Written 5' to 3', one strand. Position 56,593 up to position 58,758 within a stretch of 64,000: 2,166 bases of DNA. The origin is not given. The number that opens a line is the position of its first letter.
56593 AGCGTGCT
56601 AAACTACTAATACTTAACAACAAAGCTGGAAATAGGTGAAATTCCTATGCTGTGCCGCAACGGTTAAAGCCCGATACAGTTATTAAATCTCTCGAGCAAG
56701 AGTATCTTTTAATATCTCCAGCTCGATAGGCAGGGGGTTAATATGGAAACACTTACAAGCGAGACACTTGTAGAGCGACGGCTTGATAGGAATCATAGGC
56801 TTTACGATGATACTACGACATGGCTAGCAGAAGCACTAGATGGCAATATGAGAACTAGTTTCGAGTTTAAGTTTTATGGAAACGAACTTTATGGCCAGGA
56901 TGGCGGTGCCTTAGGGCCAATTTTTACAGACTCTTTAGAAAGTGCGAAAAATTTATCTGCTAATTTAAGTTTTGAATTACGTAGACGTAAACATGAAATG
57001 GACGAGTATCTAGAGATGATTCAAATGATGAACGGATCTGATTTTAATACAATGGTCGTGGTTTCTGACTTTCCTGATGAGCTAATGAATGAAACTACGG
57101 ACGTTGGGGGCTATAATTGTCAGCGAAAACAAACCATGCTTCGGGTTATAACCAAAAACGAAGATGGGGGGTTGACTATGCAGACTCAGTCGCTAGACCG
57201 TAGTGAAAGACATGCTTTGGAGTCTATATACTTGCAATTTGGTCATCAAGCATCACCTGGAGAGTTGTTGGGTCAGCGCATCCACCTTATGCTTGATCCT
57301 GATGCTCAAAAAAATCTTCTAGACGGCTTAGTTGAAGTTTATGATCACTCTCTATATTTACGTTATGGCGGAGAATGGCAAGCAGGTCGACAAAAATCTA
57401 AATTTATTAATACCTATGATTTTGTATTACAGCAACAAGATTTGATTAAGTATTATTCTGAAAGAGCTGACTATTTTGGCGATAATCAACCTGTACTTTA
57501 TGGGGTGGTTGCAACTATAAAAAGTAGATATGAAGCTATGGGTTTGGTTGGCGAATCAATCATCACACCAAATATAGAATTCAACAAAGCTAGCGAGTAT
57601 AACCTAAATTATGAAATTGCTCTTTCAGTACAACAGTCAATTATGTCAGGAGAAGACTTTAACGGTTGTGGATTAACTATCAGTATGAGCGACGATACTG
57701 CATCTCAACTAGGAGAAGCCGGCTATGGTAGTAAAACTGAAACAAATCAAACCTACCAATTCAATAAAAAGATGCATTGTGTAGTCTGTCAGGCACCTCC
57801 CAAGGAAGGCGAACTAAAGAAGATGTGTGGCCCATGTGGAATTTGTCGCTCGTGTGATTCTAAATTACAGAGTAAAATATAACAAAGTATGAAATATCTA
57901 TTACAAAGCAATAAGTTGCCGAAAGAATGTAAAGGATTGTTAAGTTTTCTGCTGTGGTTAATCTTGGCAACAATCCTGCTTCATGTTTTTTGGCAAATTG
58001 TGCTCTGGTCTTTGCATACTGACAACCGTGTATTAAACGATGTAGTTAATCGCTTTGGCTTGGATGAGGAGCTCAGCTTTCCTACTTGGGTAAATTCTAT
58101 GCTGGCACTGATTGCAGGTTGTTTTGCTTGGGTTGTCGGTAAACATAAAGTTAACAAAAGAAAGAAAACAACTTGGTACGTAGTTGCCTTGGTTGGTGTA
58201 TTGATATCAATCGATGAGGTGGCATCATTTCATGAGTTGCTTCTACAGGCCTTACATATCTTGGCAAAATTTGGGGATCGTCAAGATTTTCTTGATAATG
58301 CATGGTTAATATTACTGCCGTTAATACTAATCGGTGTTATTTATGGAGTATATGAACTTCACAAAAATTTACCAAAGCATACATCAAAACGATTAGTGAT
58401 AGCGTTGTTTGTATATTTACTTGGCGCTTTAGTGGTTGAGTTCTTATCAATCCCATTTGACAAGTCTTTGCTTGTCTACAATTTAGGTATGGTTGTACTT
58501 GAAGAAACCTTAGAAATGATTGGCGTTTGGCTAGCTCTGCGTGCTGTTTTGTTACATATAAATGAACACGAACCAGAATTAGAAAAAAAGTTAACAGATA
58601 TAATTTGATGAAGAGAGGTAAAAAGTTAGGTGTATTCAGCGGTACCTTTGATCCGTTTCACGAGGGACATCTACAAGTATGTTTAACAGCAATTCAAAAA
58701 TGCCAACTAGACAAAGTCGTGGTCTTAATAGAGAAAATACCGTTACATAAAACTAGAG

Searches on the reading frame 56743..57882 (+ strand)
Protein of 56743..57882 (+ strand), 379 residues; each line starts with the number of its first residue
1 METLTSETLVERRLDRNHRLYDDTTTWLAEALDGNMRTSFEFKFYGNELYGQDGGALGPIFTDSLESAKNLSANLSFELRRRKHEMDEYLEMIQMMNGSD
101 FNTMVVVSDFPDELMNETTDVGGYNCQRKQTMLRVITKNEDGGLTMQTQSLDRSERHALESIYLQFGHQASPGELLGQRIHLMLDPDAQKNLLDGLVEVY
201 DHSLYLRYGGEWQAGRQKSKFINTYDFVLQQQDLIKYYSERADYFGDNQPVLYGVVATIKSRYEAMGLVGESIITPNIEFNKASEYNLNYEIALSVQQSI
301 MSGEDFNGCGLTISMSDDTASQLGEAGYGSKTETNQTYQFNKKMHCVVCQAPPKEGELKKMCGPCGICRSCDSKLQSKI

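Call 6: search_protein_families(library=pfam, proteins=[window:56743-57882:+], max_evalue=0.01)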
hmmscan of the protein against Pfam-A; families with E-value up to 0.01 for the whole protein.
window:56743-57882:+ (379 aa): 0 families

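Call 7: search_protein_families(library=ncbifam, proteins=[window:56743-57882:+], max_evalue=0.01)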
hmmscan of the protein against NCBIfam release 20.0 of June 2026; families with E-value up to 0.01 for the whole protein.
window:56743-57882:+ (379 aa): 0 families

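Call 9: find_homologous_proteins(query=window:56743-57882:+)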
Query window:56743-57882:+ (379 aa): 439 proteins with E <= 0.001 among 1703 candidates; the best 120 are listed.
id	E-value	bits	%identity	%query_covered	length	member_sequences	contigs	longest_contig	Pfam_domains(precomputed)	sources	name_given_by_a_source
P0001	3.7e-254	860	99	100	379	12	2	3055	-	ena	-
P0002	7.9e-195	665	77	100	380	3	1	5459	-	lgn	-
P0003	6.6e-152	524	63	100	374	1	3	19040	-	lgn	-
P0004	1.4e-149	516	62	100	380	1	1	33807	-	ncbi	-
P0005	1.0e-121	425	53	100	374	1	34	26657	-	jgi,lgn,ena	jgi:hypothetical protein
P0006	1.4e-121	424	54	100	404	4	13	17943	-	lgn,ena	-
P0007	5.2e-121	422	54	100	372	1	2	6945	-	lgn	-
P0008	6.3e-121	422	52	99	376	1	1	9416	-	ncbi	-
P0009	8.7e-121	422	52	100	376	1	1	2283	-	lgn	-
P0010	2.7e-119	417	53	100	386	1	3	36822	-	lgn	-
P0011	1.6e-111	391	50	100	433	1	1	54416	-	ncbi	-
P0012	1.4e-110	388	50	100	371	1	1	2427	-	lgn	-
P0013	3.0e-110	387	48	99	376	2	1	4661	-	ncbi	-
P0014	2.2e-109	384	50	99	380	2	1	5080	-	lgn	-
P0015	2.0e-108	381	48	99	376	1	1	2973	-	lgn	-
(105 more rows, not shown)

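Call 12: find_related_loci(query=A1, collection=genome_contigs, flank=4000)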
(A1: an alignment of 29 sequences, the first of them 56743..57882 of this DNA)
Query A1 (379 aa) in genome_contigs; peptide patterns used: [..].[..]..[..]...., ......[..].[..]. (x = any residue, [..] = any of these).
88 stretches matched a pattern; 67 encode a relative of the query (tblastn E <= 1e-3); 67 distinct loci.
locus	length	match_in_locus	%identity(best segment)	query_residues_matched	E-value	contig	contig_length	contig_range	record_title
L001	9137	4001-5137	93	1-379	0e+0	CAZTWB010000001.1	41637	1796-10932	MAG TPA_asm: uncultured Candidatus Saccharibacteria bacterium isolate SRP257259_co1_179 genome assembly, contig: NODE_89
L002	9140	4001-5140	62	1-379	1e-150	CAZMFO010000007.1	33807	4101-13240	MAG TPA_asm: uncultured Candidatus Saccharibacteria bacterium isolate binchicken_co16_156 genome assembly, contig: NODE_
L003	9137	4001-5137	50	1-378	4e-119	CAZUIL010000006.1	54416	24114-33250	MAG TPA_asm: uncultured Candidatus Saccharibacteria bacterium isolate SRP144015_co1_52 genome assembly, contig: NODE_312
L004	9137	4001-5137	49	1-378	6e-114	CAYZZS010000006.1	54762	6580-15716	MAG TPA_asm: uncultured Candidatus Saccharibacteria bacterium isolate SRP144015_co1_48 genome assembly, contig: NODE_307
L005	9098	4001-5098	49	9-376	1e-109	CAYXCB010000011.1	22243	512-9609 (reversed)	MAG TPA_asm: uncultured Candidatus Saccharibacteria bacterium isolate SRP136066_co1_114 genome assembly, contig: NODE_21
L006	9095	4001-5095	48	14-377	2e-109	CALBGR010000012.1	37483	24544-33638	MAG TPA_asm: uncultured Candidatus Saccharibacteria bacterium isolate SRR5251193_bin.8_CONCOCT_v1.1_MAG genome assembly,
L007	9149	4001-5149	48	1-378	8e-106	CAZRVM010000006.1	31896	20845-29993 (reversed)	MAG TPA_asm: uncultured Candidatus Saccharibacteria bacterium isolate SRP135725_co1_554 genome assembly, contig: NODE_15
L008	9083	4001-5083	49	14-376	7e-104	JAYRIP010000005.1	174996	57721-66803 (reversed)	MAG: Candidatus Saccharimonadales bacterium isolate SZ_szas25bin.56 k141_553432, whole genome shotgun sequence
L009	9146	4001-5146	45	1-378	9e-103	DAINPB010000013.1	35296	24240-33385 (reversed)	MAG TPA_asm: Candidatus Saccharibacteria bacterium isolate CTOTU10859 NODE_159_length_35296_cov_5.830482, whole genome s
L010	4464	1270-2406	44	2-378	7e-103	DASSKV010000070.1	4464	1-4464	MAG TPA_asm: Candidatus Saccharimonadales bacterium isolate SMAG_U1152 k141_38693, whole genome shotgun sequence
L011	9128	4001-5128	44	2-375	1e-99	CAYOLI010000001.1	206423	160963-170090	MAG TPA_asm: uncultured Candidatus Saccharibacteria bacterium isolate SRP135725_co1_35 genome assembly, contig: NODE_12_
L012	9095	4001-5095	47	21-379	1e-99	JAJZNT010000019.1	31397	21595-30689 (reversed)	MAG: bacterium isolate MAS4.bin29 NODE_1330_length_31397_cov_5.577870, whole genome shotgun sequence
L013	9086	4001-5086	48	13-377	7e-99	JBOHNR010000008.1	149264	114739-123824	MAG: Candidatus Saccharimonadales bacterium isolate TC-S_metawrap_bin.170 k127_4604178, whole genome shotgun sequence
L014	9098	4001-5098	45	13-372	4e-98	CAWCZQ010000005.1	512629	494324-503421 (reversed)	MAG: uncultured Candidatus Saccharibacteria bacterium isolate MFD01721.bin.1.119 genome assembly, contig: contig_52470,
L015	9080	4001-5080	47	15-374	4e-97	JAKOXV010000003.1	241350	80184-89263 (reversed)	MAG: bacterium isolate JPNG_metabat.9 k201_315336, whole genome shotgun sequence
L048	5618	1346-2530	39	1-366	8e-75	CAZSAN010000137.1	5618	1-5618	MAG TPA_asm: uncultured Candidatus Saccharibacteria bacterium isolate binchicken_co84_80 genome assembly, contig: k141_2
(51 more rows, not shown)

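Call 19: predict_structure(alignment_id=A1)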
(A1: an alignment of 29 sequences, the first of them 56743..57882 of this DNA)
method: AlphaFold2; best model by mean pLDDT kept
length: 379 residues; sequences in the alignment: 29
mean_pLDDT: 80.1   pTM: 0.72
mean pLDDT of the five models: 80.1, 78.6, 77.6, 75.9, 75.3
residues with pLDDT >= 90: 185; 70-90: 100; 50-70: 39; < 50: 55
segments of 3 or more residues with pLDDT < 50: 1-11, 271-284, 319-343, 360-363
pLDDT, mean of each block of 10 residues (from residue 1): 37 80 91 89 94 91 88 80 94 94 96 84 81 96 95 93 95 90 95 97 94 83 88 94 88 95 77 41 67 92 81 65 42 37 57 58 56 68
secondary structure, 60 per line:
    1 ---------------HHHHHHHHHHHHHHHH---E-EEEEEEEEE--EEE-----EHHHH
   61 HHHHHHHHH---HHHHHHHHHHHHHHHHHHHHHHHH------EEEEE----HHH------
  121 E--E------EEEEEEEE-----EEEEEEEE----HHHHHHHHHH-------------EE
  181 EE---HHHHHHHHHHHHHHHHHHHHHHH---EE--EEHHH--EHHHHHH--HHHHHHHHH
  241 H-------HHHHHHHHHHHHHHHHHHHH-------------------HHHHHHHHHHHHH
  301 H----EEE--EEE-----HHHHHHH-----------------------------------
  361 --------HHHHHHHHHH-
elements in order: H16-31 E37-45 E48-50 H57-69 H73-96 E103-107 E131-138 E144-151 H156-165 E179-182 H186-208 H224-229 H232-241 H249-268 H288-301 E306-308 E311-313 H319-325 H369-378

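Call 43: search_protein_representatives(alignment_id=A1)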
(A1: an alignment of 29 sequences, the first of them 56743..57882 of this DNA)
Query: 29 sequences, 381 profile positions. Proteins with E-value up to 0.001 (for the whole library): 454; up to 1e-10: 332; up to 1e-30: 169. The best 150 are listed.
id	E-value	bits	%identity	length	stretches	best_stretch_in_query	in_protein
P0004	6.7e-168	575.3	-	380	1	1-380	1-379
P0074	5.1e-158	542.7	-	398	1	4-380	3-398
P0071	7.4e-155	532.3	-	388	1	5-377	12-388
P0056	3.0e-154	530.3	-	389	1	14-378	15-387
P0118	3.6e-149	513.6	-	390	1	1-380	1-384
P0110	4.1e-149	513.4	-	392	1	4-380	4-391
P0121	5.8e-140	483.3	-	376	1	7-375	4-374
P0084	6.5e-140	483.1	-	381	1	12-376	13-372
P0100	1.0e-139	482.5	-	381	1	9-380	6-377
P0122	2.3e-139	481.3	-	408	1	4-380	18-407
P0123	2.5e-136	471.3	-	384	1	10-378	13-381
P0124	2.0e-133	461.8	-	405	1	3-378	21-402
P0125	9.5e-133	459.6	-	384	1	12-380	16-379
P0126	9.6e-133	459.5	-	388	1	18-377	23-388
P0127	1.3e-132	459.1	-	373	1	1-373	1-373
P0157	4.4e-114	398.1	-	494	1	10-353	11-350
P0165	8.9e-109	380.7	-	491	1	17-335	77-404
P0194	9.4e-70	252.2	-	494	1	5-334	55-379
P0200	1.3e-63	232.0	-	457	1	7-330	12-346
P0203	1.5e-61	225.2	-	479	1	10-370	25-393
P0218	7.6e-49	183.4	-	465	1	7-333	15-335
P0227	6.3e-42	160.6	-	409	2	195-378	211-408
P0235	9.4e-40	153.5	-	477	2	5-249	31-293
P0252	1.2e-35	139.9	-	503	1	7-248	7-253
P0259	7.9e-34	134.0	-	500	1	13-252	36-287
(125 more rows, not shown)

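Call 44: search_protein_families(library=pfam, proteins=[P0157, P0165, P0194, P0200, P0203, P0218, P0227, P0235, P0252, P0259], max_evalue=0.01)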
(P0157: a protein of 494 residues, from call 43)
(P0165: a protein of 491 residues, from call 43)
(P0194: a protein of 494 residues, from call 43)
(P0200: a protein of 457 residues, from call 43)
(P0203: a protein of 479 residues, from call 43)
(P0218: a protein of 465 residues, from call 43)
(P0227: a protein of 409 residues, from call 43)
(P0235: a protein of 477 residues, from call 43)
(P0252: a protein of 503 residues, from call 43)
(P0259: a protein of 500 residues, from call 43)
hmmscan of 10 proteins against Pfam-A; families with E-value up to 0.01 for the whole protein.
P0157 (494 aa): 0 families

P0165 (491 aa): 0 families

P0194 (494 aa): 0 families

P0200 (457 aa): 0 families

P0203 (479 aa): 0 families

P0218 (465 aa): 0 families

P0227 (409 aa): 0 families

P0235 (477 aa): 0 families

P0252 (503 aa): 0 families

P0259 (500 aa): 0 families

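Call 45: find_encoding_contigs(protein=P0200, flank=4000, max_places=3)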
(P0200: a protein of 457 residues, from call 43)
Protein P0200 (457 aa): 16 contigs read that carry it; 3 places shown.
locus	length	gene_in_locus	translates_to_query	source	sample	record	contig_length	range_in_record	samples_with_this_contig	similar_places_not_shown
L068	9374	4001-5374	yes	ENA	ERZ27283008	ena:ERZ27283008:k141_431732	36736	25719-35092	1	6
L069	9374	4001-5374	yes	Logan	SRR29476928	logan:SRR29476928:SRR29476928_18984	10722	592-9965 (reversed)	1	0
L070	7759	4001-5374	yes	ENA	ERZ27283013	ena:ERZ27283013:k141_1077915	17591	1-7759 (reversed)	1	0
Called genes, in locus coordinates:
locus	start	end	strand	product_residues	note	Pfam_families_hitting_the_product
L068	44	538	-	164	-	PF18936:DUF5684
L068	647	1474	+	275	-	PF00763:THF_DHG_CYH, PF02882:THF_DHG_CYH_C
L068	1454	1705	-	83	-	-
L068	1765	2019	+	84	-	PF04014:MazE_antitoxin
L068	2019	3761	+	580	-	PF00083:Sugar_tr, PF06609:TRI12, PF07690:MFS_1, PF12832:MFS_1_like (faint)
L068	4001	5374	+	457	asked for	-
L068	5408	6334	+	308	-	PF01544:CorA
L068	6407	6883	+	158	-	PF07963:N_methyl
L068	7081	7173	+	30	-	-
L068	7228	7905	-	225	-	PF13462:Thioredoxin_4, PF01323:DSBA, PF13743:Thioredoxin_5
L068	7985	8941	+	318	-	PF00571:CBS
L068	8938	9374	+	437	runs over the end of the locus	PF01336:tRNA_anti-codon, PF00152:tRNA-synt_2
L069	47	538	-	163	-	PF18936:DUF5684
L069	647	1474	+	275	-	PF00763:THF_DHG_CYH, PF02882:THF_DHG_CYH_C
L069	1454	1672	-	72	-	-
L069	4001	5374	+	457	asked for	-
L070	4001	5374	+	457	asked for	-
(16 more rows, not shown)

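Call 46: find_encoding_contigs(protein=P0227, flank=4000, max_places=3)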
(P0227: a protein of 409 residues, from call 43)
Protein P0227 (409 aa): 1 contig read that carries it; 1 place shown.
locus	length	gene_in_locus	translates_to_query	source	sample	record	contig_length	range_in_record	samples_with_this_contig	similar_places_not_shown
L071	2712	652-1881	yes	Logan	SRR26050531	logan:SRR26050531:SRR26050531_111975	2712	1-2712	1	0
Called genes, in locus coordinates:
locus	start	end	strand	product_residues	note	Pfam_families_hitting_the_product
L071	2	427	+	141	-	?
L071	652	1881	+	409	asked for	-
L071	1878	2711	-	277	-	?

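Call 53: search_solved_structures(query=A1, max_evalue=10)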
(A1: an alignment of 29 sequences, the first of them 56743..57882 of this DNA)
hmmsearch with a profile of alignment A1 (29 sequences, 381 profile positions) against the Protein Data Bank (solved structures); distinct sequences matched with E-value up to 10: 5.
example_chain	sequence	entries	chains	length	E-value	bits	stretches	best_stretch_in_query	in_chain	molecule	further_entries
7mbz_C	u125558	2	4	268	0.51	12.7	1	125-183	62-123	ABC transporter, ATP-binding protein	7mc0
3b8f_A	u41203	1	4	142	1.4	11.3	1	339-371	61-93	Putative Blasticidin S deaminase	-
8ge0_A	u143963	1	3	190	3.5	10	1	342-371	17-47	Histone H3.1,Protein Jade-1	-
2yw8_A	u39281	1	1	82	3.9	9.8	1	343-375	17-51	RUN and FYVE domain-containing protein 1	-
2yqm_A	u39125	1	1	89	4.5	9.6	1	343-375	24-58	RUN and FYVE domain-containing protein 1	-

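Call 54: search_protein_families(library=phrogs, proteins=[window:56743-57882:+], max_evalue=0.1)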
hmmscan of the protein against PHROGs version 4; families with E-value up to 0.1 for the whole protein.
window:56743-57882:+ (379 aa): 1 family
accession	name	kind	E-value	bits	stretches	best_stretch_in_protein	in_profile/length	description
phrog_6048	-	unknown function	0.0065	17.8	1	78-107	55-84/89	-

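Call 80: search_protein_families(library=pfam, proteins=[L048:388-801:+, L048:786-1325:+, L048:1325-2548:+, L048:2575-3180:+, L048:3177-3929:-, L048:3706-5004:+], max_evalue=0.001)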
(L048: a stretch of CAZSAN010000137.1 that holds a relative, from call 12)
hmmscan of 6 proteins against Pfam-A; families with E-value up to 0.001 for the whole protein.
L048:388-801:+ (137 aa): 2 families
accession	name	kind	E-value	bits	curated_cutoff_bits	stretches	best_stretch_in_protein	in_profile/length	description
PF14478.12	DUF4430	-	1.9e-15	57.5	23.8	1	70-137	1-71/72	Domain of unknown function (DUF4430)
PF18676.6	MBG_2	-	0.00081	20.4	25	0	49-115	7-70/72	MBG domain (YGX type)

L048:786-1325:+ (179 aa): 1 family
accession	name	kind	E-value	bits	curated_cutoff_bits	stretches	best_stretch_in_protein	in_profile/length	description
PF20221.3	DUF6580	-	1.9e-43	148.9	27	1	8-163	5-155/162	Family of unknown function (DUF6580)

L048:1325-2548:+ (407 aa): 0 families

L048:2575-3180:+ (201 aa): 1 family
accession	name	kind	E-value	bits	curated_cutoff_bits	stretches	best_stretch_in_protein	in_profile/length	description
PF01467.32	CTP_transf_like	-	3.4e-16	60.1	21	1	10-171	1-132/133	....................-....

L048:3177-3929:- (250 aa): 4 families
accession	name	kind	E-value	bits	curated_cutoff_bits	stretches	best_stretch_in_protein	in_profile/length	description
PF13462.12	Thioredoxin_4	-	3.5e-24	86.3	23.2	1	65-219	2-152/165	Thioredoxin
PF01323.26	DSBA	-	3.1e-19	70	25.6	1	80-218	2-176/191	DSBA-like thioredoxin domain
PF13743.12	Thioredoxin_5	-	1.1e-06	28.9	27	1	118-212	67-163/186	Thioredoxin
PF13192.12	Thioredoxin_3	-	0.00045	20.6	24.8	0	194-218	37-61/76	Thioredoxin domain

L048:3706-5004:+ (432 aa): 1 family
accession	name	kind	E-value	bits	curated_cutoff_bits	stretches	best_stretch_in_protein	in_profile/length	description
PF00571.33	CBS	-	1e-10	42.2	24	1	322-377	1-56/57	CBS domain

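Call 91: fold_search(model_id=the predicted structure, library=pdb)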
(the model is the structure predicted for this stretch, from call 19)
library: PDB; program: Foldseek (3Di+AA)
matches with E <= 10: 868; with E <= 0.001: 0
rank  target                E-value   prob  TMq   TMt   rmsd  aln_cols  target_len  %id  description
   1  9r2r_B                1.2e-01  0.12  0.11  0.21  16.3       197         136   11  De novo designed M7 protein fold (released 2025-05-14)
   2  5tui_B                1.6e-01  0.05  0.09  0.09  20.4       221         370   14  Crystal structure of tetracycline destructase Tet(50) in complex with chlortetracycline (released 2017-05-10)
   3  8gsm_G                1.9e-01  0.11  0.12  0.10  19.1       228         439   12  Crystal Structure of VibMO1 (released 2023-09-13)
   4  2nup_A                2.0e-01  0.06  0.09  0.06  18.7       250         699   10  Crystal Structure of the human Sec23a/24a heterodimer, complexed with the SNARE protein Sec22b (released 2007-05-22)
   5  3egd_A                2.0e-01  0.06  0.09  0.06  18.5       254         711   10  Crystal structure of the mammalian COPII-coat protein Sec23a/24a complexed with the SNARE protein Sec22 and bound to t (released 2008-10-21)
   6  5kyn_A                2.1e-01  0.07  0.11  0.07  19.3       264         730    9  Structure of Sec23 and TANGO1 complex (released 2016-09-07)
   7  5vnj_A                2.3e-01  0.05  0.09  0.06  19.0       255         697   10  Crystal structure of Sec23a/Sec24a/Sec22 complexed with a C-terminal FF sorting motif (ERGIC-53) (released 2017-07-05)
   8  9xps_6                2.5e-01  0.07  0.09  0.14  14.5       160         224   14  The neck structure of the Phage Phikz (released 2026-02-11)
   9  5vno_A                2.5e-01  0.04  0.09  0.06  18.8       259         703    9  Crystal structure of Sec23a/Sec24a/Sec22 (released 2017-07-05)
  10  5kyx_A                2.7e-01  0.04  0.10  0.06  19.8       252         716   10  crystal structure of Sec23 and TANGO1 peptide1 complex (released 2016-09-07)
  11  7q3d_B                2.8e-01  0.15  0.16  0.14  10.8       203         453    7  Structure of the human CPLANE complex (released 2022-04-06)
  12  6ayf_A                3.0e-01  0.03  0.09  0.09  29.4       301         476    9  TRPML3/ML-SA1 complex at pH 7.4 (released 2017-11-08)
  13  3efo_A                3.4e-01  0.04  0.10  0.07  19.7       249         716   10  Crystal Structure of the mammalian COPII-coat protein Sec23/24 bound to the transport signal sequence of syntaxin 5 (released 2008-10-21)
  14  8t3p_B                3.4e-01  0.04  0.10  0.09  19.7       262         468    8  Crystal structure of MonC1 (a flavin-dependent monooxygenase) (released 2023-11-08)
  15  6zu5_SD0              3.6e-01  0.07  0.07  0.12  14.9        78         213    9  Structure of the Paranosema locustae ribosome in complex with Lso2 (released 2020-11-04)
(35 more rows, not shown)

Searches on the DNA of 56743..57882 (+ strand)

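Call 48: search_rna_families(sources=[L068, L071, L002, L013, L017, L036, L003, L006, L008, L031, L047, L061, L048, L039, L023, L025], threshold=gathering)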
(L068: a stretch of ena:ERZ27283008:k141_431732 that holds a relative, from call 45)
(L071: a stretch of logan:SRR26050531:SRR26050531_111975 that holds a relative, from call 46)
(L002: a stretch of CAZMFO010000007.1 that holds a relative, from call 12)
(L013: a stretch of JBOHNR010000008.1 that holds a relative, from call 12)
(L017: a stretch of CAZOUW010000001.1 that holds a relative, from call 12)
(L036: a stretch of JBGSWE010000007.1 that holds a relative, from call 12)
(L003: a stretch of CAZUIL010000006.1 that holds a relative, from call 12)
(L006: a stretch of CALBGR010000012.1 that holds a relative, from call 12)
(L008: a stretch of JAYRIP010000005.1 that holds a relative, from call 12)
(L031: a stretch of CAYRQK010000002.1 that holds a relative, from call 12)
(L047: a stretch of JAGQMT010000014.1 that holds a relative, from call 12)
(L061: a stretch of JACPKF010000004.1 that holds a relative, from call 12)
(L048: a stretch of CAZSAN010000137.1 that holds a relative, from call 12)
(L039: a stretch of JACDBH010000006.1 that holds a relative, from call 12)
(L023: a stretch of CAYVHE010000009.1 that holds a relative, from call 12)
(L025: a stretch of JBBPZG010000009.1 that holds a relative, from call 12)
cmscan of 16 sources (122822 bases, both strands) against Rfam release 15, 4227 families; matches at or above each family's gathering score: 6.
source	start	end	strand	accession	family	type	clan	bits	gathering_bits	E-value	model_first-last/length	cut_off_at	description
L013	3805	3882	+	RF01689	AdoCbl-II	Cis-reg; riboswitch;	CL00101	46.2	36.5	1.1e-07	1-81/81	no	AdoCbl-II (Cobalamin/B12) riboswitch aptamer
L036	3841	3917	+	RF01689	AdoCbl-II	Cis-reg; riboswitch;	CL00101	42.5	36.5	1.5e-06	1-81/81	no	AdoCbl-II (Cobalamin/B12) riboswitch aptamer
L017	3827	3902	+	RF01689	AdoCbl-II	Cis-reg; riboswitch;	CL00101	40.7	36.5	5.4e-06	1-81/81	no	AdoCbl-II (Cobalamin/B12) riboswitch aptamer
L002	3864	3941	+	RF01689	AdoCbl-II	Cis-reg; riboswitch;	CL00101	38.8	36.5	2.2e-05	1-81/81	no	AdoCbl-II (Cobalamin/B12) riboswitch aptamer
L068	3840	3912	+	RF01689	AdoCbl-II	Cis-reg; riboswitch;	CL00101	37.4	36.5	5.6e-05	1-81/81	no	AdoCbl-II (Cobalamin/B12) riboswitch aptamer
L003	3779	3972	+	RF00174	Cobalamin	Cis-reg; riboswitch;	CL00101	36.4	31.5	2.5e-05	1-189/189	no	Cobalamin riboswitch aptamer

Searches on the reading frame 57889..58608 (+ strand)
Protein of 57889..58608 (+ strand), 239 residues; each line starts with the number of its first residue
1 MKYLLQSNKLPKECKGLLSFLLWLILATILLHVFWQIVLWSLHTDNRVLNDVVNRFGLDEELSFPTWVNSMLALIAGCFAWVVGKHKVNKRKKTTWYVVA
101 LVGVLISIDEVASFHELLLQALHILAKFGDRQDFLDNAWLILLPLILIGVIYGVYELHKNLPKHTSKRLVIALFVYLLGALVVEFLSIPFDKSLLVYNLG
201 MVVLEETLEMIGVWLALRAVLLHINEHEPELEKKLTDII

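Call 6: search_protein_families(library=pfam, proteins=[window:57889-58608:+], max_evalue=0.01)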
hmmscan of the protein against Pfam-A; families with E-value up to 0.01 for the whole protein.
window:57889-58608:+ (239 aa): 1 family
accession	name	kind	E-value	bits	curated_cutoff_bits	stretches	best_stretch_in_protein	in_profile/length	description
PF01757.29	Acyl_transf_3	-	0.0014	18.2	31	1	17-188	80-233/326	Acyltransferase domain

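Call 7: search_protein_families(library=ncbifam, proteins=[window:57889-58608:+], max_evalue=0.01)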
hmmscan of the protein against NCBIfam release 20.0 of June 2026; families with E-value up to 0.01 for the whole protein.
window:57889-58608:+ (239 aa): 0 families

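Call 54: search_protein_families(library=phrogs, proteins=[window:57889-58608:+], max_evalue=0.1)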
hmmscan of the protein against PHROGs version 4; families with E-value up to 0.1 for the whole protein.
window:57889-58608:+ (239 aa): 0 families

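Call 84: search_solved_structures(query=window:57889-58608:+, max_evalue=1)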
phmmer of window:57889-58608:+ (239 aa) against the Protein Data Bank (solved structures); distinct sequences matched with E-value up to 1: 0.
